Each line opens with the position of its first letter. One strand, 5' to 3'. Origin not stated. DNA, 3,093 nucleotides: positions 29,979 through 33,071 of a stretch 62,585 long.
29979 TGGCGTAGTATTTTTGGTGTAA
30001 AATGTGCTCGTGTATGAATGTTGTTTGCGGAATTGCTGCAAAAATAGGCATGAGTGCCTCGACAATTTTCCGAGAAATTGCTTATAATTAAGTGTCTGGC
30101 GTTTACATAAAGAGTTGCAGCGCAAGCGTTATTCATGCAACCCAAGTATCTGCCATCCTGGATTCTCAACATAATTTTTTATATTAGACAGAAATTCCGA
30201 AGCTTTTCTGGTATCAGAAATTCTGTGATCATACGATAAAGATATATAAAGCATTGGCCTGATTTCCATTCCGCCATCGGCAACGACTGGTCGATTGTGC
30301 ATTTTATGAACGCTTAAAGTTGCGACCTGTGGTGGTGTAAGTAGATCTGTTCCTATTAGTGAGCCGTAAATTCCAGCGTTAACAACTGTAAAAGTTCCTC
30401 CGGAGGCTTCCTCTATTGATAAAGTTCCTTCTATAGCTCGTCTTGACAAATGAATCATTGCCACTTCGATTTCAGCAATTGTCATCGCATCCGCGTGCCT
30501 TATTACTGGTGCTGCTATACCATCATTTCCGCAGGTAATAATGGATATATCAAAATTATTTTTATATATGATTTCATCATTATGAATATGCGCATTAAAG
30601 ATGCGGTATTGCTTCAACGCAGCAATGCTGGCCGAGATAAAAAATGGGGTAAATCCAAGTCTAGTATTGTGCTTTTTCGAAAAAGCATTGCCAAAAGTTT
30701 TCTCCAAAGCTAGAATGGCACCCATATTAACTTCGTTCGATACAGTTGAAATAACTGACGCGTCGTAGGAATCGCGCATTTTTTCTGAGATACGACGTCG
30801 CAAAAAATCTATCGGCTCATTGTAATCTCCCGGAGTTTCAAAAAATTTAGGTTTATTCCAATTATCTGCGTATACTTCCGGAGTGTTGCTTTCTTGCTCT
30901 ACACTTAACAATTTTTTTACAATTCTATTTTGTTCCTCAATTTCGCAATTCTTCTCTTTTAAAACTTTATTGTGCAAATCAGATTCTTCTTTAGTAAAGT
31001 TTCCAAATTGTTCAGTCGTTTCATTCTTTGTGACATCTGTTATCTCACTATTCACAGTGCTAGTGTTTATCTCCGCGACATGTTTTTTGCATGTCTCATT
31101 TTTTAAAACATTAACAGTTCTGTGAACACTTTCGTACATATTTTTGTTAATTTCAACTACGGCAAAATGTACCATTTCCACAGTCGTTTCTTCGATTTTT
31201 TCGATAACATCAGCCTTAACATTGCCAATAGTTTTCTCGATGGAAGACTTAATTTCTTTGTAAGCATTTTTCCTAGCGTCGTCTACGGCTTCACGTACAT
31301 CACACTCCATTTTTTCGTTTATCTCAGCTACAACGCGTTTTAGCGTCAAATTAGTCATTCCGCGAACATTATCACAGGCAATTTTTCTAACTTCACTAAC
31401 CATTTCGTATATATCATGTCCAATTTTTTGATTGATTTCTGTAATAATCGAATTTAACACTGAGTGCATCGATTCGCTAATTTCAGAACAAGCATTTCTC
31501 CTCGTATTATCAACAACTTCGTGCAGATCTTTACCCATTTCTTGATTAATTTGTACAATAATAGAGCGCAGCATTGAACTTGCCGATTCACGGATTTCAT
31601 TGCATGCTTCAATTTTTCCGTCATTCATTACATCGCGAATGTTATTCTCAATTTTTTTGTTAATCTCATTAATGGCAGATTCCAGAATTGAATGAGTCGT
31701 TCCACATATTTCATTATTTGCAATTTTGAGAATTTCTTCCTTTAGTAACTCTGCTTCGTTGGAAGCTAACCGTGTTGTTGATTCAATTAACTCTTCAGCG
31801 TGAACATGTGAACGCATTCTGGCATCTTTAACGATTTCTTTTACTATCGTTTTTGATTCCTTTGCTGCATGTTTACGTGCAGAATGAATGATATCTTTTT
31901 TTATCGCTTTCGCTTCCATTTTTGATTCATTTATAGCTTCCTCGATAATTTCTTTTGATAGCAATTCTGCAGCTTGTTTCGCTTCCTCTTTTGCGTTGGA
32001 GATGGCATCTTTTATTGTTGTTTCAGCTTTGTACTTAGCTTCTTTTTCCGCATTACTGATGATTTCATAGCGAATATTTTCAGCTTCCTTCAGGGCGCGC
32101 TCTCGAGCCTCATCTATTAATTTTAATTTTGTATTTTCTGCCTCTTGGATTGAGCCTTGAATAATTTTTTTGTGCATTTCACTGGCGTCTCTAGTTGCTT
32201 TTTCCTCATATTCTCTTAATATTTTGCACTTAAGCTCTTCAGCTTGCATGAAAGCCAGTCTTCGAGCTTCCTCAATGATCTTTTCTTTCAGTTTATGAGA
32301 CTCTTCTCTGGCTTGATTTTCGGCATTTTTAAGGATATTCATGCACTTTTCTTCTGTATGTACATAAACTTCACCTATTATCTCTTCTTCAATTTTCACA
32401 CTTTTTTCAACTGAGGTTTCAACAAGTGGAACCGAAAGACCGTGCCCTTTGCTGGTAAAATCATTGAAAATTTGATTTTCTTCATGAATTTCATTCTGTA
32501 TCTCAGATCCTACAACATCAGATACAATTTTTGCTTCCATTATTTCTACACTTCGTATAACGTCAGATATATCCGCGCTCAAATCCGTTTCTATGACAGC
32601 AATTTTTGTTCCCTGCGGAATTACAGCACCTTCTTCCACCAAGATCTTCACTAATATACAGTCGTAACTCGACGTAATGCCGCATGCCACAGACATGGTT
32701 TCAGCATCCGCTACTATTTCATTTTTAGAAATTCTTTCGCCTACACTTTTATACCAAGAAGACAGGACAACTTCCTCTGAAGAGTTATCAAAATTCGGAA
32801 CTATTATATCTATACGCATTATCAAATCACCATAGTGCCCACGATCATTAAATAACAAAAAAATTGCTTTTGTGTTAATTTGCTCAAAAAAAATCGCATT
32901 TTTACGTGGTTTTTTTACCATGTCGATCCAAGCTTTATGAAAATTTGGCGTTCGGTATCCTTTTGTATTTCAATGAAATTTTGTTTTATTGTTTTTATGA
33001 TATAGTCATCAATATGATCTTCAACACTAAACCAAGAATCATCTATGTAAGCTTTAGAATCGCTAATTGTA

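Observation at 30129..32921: E2 acyltransferase homologue without a lipoyl-lysine, carrying about 590 aa of helical repeats between its domains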

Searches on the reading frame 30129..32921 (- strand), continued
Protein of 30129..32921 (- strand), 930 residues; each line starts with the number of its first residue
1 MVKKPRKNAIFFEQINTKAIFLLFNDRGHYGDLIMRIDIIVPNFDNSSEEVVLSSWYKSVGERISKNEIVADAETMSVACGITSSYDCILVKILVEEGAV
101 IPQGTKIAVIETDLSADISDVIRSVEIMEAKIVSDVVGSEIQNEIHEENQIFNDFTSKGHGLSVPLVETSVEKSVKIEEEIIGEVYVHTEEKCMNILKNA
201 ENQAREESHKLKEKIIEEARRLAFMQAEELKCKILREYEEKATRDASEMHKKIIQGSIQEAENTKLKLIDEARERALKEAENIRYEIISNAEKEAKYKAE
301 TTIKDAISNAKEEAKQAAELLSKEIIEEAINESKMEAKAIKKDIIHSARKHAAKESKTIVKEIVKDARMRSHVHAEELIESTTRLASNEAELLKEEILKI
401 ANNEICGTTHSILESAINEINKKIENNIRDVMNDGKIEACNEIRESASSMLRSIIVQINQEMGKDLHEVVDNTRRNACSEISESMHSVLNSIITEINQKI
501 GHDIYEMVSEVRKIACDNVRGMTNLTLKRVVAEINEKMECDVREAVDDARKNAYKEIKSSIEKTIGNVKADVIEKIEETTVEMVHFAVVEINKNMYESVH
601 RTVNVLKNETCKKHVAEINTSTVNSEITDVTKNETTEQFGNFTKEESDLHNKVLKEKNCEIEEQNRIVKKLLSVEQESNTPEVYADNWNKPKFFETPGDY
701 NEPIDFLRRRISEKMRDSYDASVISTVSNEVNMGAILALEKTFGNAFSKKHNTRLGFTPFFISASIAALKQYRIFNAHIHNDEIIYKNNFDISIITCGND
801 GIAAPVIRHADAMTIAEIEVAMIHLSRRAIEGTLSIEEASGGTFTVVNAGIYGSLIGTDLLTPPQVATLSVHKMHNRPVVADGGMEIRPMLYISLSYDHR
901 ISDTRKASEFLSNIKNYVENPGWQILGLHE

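Call 48: fold_search(model_id=the predicted structure, library=pdb)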
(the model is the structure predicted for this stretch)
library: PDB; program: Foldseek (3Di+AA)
matches with E <= 10: 948; with E <= 0.001: 158
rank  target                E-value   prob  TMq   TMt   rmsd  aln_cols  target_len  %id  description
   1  1c4t_A                1.8e-27  1.00  0.22  0.85   8.2       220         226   40  CATALYTIC DOMAIN FROM TRIMERIC DIHYDROLIPOAMIDE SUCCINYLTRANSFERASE (released 2000-02-18)
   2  9njt_A                1.9e-27  1.00  0.23  0.85   7.4       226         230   38  Structure of native octahedral assembly of D. discoideum Odo2 (released 2025-03-12)
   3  1scz                  4.3e-27  1.00  0.23  0.84   7.4       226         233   39  Improved structural model for the catalytic domain of E.coli dihydrolipoamide succinyltransferase (released 2004-03-02)
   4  9a4v_B                9.3e-27  1.00  0.23  0.48  22.1       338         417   31  Integrative model of PT1-ODO2 by crosslinking MS and deep learning (released 2024-09-18)
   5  1c4t_C                4.3e-26  1.00  0.22  0.84   8.0       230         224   37  CATALYTIC DOMAIN FROM TRIMERIC DIHYDROLIPOAMIDE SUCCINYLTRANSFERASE (released 2000-02-18)
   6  8x02_A                5.2e-26  1.00  0.23  0.82   9.6       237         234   38  E2 core of 2-oxoglutarate dehydrogenase complex (released 2024-10-30)
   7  1e2o                  5.5e-26  1.00  0.22  0.83   7.6       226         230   39  CATALYTIC DOMAIN FROM DIHYDROLIPOAMIDE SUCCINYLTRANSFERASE (released 1998-12-02)
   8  7uol_D                8.4e-26  1.00  0.23  0.82  10.8       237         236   38  Endogenous dihydrolipoamide succinyltransferase (E2) core of 2-oxoglutarate dehydrogenase complex from bovine kidney (released 2022-11-30)
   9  8xll_L                1.2e-25  1.00  0.22  0.91   2.1       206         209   41  Structure of the native 2-oxoglutarate dehydrogenase complex (OGDHC) in the adult cortex and hippocampus (released 2025-02-05)
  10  1c4t_B                1.4e-25  1.00  0.22  0.86   4.9       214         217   39  CATALYTIC DOMAIN FROM TRIMERIC DIHYDROLIPOAMIDE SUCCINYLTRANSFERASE (released 2000-02-18)
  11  8xll_G                2.4e-25  1.00  0.22  0.87   2.2       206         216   41  Structure of the native 2-oxoglutarate dehydrogenase complex (OGDHC) in the adult cortex and hippocampus (released 2025-02-05)
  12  8xll_I                3.9e-25  1.00  0.22  0.90   2.2       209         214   41  Structure of the native 2-oxoglutarate dehydrogenase complex (OGDHC) in the adult cortex and hippocampus (released 2025-02-05)
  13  8xll_J                9.0e-25  1.00  0.22  0.91   2.1       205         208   41  Structure of the native 2-oxoglutarate dehydrogenase complex (OGDHC) in the adult cortex and hippocampus (released 2025-02-05)
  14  8xll_B                1.1e-24  1.00  0.23  0.91   2.2       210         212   40  Structure of the native 2-oxoglutarate dehydrogenase complex (OGDHC) in the adult cortex and hippocampus (released 2025-02-05)
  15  8xll_A                1.4e-24  1.00  0.22  0.90   2.2       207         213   41  Structure of the native 2-oxoglutarate dehydrogenase complex (OGDHC) in the adult cortex and hippocampus (released 2025-02-05)
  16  8xll_D                1.6e-24  1.00  0.22  0.90   2.2       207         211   41  Structure of the native 2-oxoglutarate dehydrogenase complex (OGDHC) in the adult cortex and hippocampus (released 2025-02-05)
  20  8xll_C                8.1e-24  1.00  0.22  0.89   2.1       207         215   41  Structure of the native 2-oxoglutarate dehydrogenase complex (OGDHC) in the adult cortex and hippocampus (released 2025-02-05)
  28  8xll_F                3.4e-23  1.00  0.22  0.92   2.2       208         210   41  Structure of the native 2-oxoglutarate dehydrogenase complex (OGDHC) in the adult cortex and hippocampus (released 2025-02-05)
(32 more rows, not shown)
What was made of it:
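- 30132..30839 (-): E2o (SucB)-type catalytic domain, residues 661-896. His865, Asp869 and Tyr863 are kept. Val813 replaces E. coli T323, Gly823 replaces S333, and Thr870 replaces G380. Foldseek TM 0.85-0.92 to 1c4t/8xll (call 48).
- On SucB / OGDH E2 (functional E2o): Foldseek TM 0.85-0.92 to E2o cores (call 48).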

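Call 81: find_related_loci(query=A1, collection=metagenome_contigs, flank=8000)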
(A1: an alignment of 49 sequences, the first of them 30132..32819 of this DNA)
Query A1 (896 aa) in metagenome_contigs; peptide patterns used: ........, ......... (x = any residue, [..] = any of these).
117 stretches matched a pattern; 11 encode a relative of the query (tblastn E <= 1e-3); 11 distinct loci.
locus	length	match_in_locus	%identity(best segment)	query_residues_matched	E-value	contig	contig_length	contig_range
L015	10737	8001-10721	44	1-896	0e+0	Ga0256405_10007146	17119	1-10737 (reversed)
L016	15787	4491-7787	43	1-894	0e+0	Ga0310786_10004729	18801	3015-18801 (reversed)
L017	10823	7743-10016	45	98-894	0e+0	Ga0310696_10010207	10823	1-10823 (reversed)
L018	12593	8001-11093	45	1-894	0e+0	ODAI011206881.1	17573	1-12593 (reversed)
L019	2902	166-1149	64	563-894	7e-149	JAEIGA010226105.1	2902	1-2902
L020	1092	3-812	73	626-896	2e-146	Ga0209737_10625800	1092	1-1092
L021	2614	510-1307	70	630-894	3e-135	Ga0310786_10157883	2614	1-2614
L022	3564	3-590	76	699-894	2e-100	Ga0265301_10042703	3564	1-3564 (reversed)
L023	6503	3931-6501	65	154-822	2e-85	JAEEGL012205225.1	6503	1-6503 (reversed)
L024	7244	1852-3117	38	1-889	5e-43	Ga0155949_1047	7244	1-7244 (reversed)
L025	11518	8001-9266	38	1-889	6e-43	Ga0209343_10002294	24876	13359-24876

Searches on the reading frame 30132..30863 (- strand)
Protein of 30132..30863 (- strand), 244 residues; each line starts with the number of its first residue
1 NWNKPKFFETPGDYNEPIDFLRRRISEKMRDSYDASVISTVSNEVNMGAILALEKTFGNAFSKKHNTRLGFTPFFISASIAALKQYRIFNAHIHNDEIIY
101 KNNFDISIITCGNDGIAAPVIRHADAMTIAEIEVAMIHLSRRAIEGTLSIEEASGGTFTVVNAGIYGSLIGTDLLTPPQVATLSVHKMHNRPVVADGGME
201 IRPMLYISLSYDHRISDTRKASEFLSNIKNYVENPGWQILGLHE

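Call 23: find_homologous_proteins(query=window:30132-30863:-, max_evalue=1e-20)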
Query seq(244 aa) (244 aa): 842 proteins with E <= 1e-20 among 1675 candidates; the best 120 are listed.
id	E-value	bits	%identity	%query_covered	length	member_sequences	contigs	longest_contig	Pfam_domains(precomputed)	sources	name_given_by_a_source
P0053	2.7e-141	487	88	99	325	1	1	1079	PF00198.29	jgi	jgi:2-oxoglutarate dehydrogenase E2 component (dihydrolipoamide succinyltransferase)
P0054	6.6e-135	466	86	100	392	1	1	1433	PF00198.29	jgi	jgi:2-oxoglutarate dehydrogenase E2 component (dihydrolipoamide succinyltransferase)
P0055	5.6e-116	404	80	93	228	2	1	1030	PF00198.29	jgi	jgi:2-oxoglutarate dehydrogenase E2 component (dihydrolipoamide succinyltransferase)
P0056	1.4e-114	399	72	99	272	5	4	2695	PF00198.29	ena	-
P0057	1.1e-112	393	89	81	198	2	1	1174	PF00198.29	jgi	jgi:2-oxoglutarate dehydrogenase E2 component (dihydrolipoamide succinyltransferase)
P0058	4.2e-111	388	69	99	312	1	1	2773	PF00198.29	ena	-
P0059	1.8e-110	386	88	80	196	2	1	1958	PF00198.29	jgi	jgi:2-oxoglutarate dehydrogenase E2 component (dihydrolipoamide succinyltransferase)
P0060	2.1e-110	386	70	99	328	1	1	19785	PF00198.29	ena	-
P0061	6.3e-109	381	70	99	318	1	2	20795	PF00198.29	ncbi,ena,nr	ncbi:MAG: 2-oxo acid dehydrogenase subunit E2 [Alphaproteobacteria bacterium]|nr:2-oxo acid dehydrog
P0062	2.5e-108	379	78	86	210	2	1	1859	PF00198.29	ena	-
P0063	2.8e-108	379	75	92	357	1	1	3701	PF00198.29,PF13606.13,PF12796.14,PF00023.37,PF13637.13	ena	-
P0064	5.5e-94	332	77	78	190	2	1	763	PF00198.29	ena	-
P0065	1.1e-62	230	75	55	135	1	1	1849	PF00198.29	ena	-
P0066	1.6e-60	222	49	86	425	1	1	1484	PF02817.23,PF00198.29,PF00364.29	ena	-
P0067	2.4e-60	222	48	90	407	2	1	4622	PF02817.23,PF00198.29,PF00364.29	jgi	jgi:2-oxoglutarate dehydrogenase E2 component (dihydrolipoamide succinyltransferase)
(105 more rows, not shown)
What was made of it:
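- Family members score 332-487 bits and 69-89% identity; canonical SucB scores at most 222 bits and 49% identity (call 23).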

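Call 75: find_encoding_contigs(protein=P0061, flank=6000, max_places=2)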
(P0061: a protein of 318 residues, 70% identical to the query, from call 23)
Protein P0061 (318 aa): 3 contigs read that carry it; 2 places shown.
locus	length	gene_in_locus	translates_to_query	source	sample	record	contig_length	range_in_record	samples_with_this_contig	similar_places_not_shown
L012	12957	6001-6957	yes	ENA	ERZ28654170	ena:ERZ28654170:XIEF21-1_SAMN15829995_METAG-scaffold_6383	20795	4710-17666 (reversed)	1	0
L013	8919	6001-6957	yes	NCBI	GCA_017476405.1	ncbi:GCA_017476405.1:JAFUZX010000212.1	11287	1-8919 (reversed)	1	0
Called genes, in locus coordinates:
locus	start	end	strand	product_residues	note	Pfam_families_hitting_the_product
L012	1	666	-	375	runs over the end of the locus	PF01168:Ala_racemase_N, PF00842:Ala_racemase_C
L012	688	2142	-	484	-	PF00772:DnaB, PF03796:DnaB_C, PF13481:AAA_25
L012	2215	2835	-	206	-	PF02230:Abhydrolase_2, PF03959:FSH1 (weak), PF00561:Abhydrolase_1 (faint), PF01738:DLH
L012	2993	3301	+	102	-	PF00829:Ribosomal_L21p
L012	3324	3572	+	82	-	PF01016:Ribosomal_L27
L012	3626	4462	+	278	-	PF02673:BacA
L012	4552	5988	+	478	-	-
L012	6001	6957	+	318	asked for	PF00198:2-oxoacid_dh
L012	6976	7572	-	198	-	PF00005:ABC_tran, PF02463:SMC_N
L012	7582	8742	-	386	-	PF00664:ABC_membrane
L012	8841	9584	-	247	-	PF01832:Glucosaminidase (weak)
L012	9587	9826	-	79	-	PF01106:NifU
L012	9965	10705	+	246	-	PF03099:BPL_LplA_LipB, PF02237:BPL_C (weak)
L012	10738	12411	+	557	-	PF00753:Lactamase_B, PF23023:Anti-Pycsar_Apyc1 (faint), PF12706:Lactamase_B_2, PF22505:RNase_J_b_CASP, PF07521:RMMBL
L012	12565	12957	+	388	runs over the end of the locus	PF00108:Thiolase_N, PF00109:ketoacyl-synt (faint), PF02803:Thiolase_C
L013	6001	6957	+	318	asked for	PF00198:2-oxoacid_dh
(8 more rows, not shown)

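Call 76: find_encoding_contigs(protein=P0063, flank=4000, max_places=2)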
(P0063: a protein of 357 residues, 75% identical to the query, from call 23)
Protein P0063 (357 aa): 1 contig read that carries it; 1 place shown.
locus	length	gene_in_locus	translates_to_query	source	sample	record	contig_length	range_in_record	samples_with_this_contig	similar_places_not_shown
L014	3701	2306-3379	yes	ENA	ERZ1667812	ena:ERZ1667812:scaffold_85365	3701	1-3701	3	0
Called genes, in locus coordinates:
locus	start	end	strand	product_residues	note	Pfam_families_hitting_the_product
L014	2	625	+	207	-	?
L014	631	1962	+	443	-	PF00023:Ank (faint), PF13606:Ank_3 (faint), PF13857:Ank_5 (faint), PF12796:Ank_2, PF13637:Ank_4 (weak)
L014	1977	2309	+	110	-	-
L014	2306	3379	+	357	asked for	PF00023:Ank (faint), PF12796:Ank_2, PF13637:Ank_4 (faint), PF13606:Ank_3 (faint), PF00198:2-oxoacid_dh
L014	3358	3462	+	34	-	-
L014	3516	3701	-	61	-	?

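Call 78: search_protein_families(library=pfam, proteins=[L012:4552-5988:+], max_evalue=0.001)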
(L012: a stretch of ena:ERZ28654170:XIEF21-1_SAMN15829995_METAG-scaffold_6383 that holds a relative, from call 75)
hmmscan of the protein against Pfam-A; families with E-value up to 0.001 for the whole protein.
L012:4552-5988:+ (478 aa): 1 family
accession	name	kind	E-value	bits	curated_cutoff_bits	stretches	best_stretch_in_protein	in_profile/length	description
PF00364.28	Biotin_lipoyl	-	6.8e-08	32.7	22.1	1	5-76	3-73/73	Biotin-requiring enzyme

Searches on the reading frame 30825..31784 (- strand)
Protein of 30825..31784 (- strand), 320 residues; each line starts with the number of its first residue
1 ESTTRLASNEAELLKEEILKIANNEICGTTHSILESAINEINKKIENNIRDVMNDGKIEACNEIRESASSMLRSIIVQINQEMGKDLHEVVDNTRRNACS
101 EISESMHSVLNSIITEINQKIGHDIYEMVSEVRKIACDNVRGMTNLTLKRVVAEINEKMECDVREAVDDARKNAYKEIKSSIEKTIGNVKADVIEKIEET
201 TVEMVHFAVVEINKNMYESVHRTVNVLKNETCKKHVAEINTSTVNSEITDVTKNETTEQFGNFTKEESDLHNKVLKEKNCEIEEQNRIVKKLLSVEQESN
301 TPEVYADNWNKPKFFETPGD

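Call 43: search_protein_families(library=pfam, proteins=[window:30825-31784:-], max_evalue=10)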
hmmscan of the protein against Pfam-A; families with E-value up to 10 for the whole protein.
seq(320 aa): 17 families
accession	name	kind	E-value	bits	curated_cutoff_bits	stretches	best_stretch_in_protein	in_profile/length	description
PF15753.10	BLOC1S3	-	0.00042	20.8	27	3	100-145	86-129/172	Biogenesis of lysosome-related organelles complex 1 subunit 3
PF25310.1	VG15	-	0.0027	18.4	26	2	66-208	4-146/212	VG15 protein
PF17910.6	FeoB_Cyto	-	0.0049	17.7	23.4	2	54-104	36-86/90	FeoB cytosolic helical domain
PF02734.22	Dak2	-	0.0079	16.5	27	1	105-227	10-141/174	DAK2 domain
PF04286.17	DUF445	-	0.035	14.4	33.8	1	15-198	164-336/368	Protein of unknown function (DUF445)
PF24883.2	NPHP3_N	-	0.12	13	24.8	1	62-115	62-118/164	Nephrocystin 3, N-terminal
PF09888.14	DUF2115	-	0.17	12.8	25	2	12-104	7-96/162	Uncharacterized protein conserved in archaea (DUF2115)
PF18934.5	DUF5682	-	0.24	10.1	26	1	68-190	446-565/727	Family of unknown function (DUF5682)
PF09823.15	DUF2357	-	0.26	10.9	23.3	1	75-135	172-231/251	Domain of unknown function (DUF2357)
PF24430.1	DUF7553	-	0.52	11.3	27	0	149-173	54-78/85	Family of unknown function (DUF7553)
PF08649.15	DASH_Dad1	-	0.58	10.8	31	1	94-113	5-24/55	DASH complex subunit Dad1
PF07743.18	HSCB_C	-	0.62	10.9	22.1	1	162-202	11-53/74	HSCB C-terminal oligomerisation domain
PF23055.1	DUF7041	-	0.72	10.7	28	1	149-196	33-82/85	Domain of unknown function (DUF7041)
PF14164.11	YqzH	-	0.79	10.2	30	0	41-92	6-55/64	YqzH-like protein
PF06037.17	DUF922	-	0.8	10.2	27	1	77-120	98-142/153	Bacterial protein of unknown function (DUF922)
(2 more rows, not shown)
